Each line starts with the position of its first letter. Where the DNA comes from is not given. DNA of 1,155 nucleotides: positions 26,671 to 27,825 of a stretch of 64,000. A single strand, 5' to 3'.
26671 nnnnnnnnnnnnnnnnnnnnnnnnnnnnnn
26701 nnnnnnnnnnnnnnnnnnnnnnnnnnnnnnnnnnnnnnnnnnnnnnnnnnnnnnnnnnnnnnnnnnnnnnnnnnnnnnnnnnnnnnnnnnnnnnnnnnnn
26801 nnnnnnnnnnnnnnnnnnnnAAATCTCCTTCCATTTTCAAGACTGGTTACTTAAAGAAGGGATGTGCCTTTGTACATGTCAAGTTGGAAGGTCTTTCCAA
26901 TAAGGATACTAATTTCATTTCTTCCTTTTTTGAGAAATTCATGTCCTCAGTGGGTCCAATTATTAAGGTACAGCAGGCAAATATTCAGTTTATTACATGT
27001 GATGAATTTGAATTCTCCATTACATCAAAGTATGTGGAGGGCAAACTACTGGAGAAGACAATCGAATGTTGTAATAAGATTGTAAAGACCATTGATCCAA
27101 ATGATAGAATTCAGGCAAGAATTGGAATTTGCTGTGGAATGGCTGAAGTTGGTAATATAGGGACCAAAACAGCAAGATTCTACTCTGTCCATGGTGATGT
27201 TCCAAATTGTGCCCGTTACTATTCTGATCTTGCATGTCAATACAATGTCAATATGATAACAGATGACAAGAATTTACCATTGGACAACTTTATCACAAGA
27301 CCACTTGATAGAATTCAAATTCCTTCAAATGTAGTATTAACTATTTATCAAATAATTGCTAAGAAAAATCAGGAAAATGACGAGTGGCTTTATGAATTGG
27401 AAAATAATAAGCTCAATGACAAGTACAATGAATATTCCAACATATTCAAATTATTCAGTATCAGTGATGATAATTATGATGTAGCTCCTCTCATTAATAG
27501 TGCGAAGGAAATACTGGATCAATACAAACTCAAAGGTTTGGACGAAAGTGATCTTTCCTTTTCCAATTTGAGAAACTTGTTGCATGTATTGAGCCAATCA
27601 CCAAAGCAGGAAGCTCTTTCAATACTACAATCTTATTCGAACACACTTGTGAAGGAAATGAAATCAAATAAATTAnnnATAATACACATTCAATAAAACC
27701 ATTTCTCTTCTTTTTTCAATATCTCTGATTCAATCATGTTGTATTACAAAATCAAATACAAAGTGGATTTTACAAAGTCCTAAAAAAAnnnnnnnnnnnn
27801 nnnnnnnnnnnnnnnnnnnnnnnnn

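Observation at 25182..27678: Sensor-coupled class-III cyclase with a degenerate first metal site (Asp to His)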

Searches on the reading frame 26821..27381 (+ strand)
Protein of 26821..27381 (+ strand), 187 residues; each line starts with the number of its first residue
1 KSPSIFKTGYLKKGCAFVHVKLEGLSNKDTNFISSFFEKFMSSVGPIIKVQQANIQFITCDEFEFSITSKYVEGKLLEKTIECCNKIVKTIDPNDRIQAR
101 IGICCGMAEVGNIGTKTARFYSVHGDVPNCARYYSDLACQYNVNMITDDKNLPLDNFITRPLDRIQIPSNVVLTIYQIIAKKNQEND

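Call 17: search_protein_families(library=pfam, proteins=[window:26821-27381:+], max_evalue=10)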
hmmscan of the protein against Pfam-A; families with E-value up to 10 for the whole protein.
seq(187 aa): 1 family
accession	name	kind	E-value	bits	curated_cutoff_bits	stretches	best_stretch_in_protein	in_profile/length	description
PF00211.25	Guanylate_cyc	-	0.00021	21.4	21.9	1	91-178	92-181/183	Adenylate and Guanylate cyclase catalytic domain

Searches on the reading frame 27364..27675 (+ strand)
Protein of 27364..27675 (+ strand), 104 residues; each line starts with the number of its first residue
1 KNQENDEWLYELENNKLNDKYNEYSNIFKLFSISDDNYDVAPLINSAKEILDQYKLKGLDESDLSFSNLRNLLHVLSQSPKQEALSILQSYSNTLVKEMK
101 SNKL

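Call 55: search_solved_structures(query=A3, max_evalue=10, show_alignments=2)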
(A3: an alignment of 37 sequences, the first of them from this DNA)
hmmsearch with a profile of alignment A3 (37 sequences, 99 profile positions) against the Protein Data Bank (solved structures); distinct sequences matched with E-value up to 10: 154 (the best 60 are shown).
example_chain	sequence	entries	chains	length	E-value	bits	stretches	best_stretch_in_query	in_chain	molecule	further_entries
5cwf_A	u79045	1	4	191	0.00046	24.2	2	35-79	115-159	Designed helical repeat protein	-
5cwj_A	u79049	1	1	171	0.001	23.1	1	20-79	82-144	Designed helical repeat protein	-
5cwk_A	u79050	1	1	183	0.0021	22.1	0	39-79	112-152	Designed helical repeat protein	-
6kos_A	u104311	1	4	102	0.0033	21.5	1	19-96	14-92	SUWA (Super WA20)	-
9vke_A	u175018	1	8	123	0.0041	21.2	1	23-72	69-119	De novo designed zinc hydrolase 11-7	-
9d92_A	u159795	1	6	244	0.0053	20.8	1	24-85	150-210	Z4 c3i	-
37tt_A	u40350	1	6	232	0.0092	20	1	26-84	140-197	Z4 c3ii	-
5cwh_A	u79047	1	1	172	0.018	19.1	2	30-79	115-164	Designed helical repeat protein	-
5h7c_A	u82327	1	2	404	0.028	18.5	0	30-76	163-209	Immunoglobulin G-binding protein A, DHR14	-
8oyy_A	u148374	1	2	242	0.036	18.1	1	19-77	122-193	De novo designed soluble GPCR-like protein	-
6w2q_A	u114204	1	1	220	0.067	17.3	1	16-78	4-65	Junction 34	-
3vjf_A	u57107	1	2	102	0.09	16.9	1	18-96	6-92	WA20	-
6dlc_A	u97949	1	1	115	0.095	16.8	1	31-70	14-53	Designed protein DHD1:234_A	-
9y6s_8M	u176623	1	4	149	0.11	16.6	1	14-55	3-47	Calmodulin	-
2os8_B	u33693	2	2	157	0.12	16.4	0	18-63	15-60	Myosin regulatory light chain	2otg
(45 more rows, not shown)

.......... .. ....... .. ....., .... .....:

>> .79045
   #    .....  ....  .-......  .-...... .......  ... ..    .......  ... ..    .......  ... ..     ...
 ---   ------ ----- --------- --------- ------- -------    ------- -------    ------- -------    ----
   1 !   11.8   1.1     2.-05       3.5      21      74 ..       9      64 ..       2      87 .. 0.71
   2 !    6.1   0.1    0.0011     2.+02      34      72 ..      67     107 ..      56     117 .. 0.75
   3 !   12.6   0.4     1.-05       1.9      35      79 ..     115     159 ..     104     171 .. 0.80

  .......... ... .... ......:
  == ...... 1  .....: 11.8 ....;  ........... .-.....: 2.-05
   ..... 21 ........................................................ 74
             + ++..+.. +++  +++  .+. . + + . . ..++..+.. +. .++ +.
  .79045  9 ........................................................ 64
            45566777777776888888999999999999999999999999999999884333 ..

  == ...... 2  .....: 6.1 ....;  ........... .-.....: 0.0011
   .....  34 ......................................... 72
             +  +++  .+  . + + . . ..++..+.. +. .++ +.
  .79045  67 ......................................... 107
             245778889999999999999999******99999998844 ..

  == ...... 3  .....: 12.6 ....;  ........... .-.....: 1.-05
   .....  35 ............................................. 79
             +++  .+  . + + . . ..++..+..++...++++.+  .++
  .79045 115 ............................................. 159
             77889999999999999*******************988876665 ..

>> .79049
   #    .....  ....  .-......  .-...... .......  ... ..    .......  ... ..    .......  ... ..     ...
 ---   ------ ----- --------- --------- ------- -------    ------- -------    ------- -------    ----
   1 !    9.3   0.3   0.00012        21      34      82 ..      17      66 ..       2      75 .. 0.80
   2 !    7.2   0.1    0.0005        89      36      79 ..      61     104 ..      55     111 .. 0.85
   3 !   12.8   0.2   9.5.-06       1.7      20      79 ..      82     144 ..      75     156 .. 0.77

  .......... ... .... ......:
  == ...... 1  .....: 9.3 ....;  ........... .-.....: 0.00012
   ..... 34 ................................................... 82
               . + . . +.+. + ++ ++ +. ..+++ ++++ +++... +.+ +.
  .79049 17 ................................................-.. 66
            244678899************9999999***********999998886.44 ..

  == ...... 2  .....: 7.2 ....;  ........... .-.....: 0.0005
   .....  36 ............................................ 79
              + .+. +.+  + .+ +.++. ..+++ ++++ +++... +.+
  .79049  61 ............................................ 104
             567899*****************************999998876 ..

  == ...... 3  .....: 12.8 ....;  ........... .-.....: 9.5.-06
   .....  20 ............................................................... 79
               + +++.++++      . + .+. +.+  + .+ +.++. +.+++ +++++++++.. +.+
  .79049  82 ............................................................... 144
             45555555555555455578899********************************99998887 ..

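Call 59: predict_structure(alignment_id=A3)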
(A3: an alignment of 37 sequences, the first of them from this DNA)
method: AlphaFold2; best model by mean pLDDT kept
length: 104 residues; sequences in the alignment: 37
mean_pLDDT: 86.1   pTM: 0.67
mean pLDDT of the five models: 86.1, 84.5, 80.7, 78.5, 77.7
residues with pLDDT >= 90: 44; 70-90: 54; 50-70: 6; < 50: 0
segments of 3 or more residues with pLDDT < 50: none
pLDDT, mean of each block of 10 residues (from residue 1): 70 77 86 88 93 88 88 95 92 88 76
secondary structure, 60 per line:
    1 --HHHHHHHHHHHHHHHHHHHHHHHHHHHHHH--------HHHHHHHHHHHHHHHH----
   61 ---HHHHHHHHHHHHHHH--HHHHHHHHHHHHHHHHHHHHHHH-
elements in order: H3-32 H41-56 H64-78 H81-103
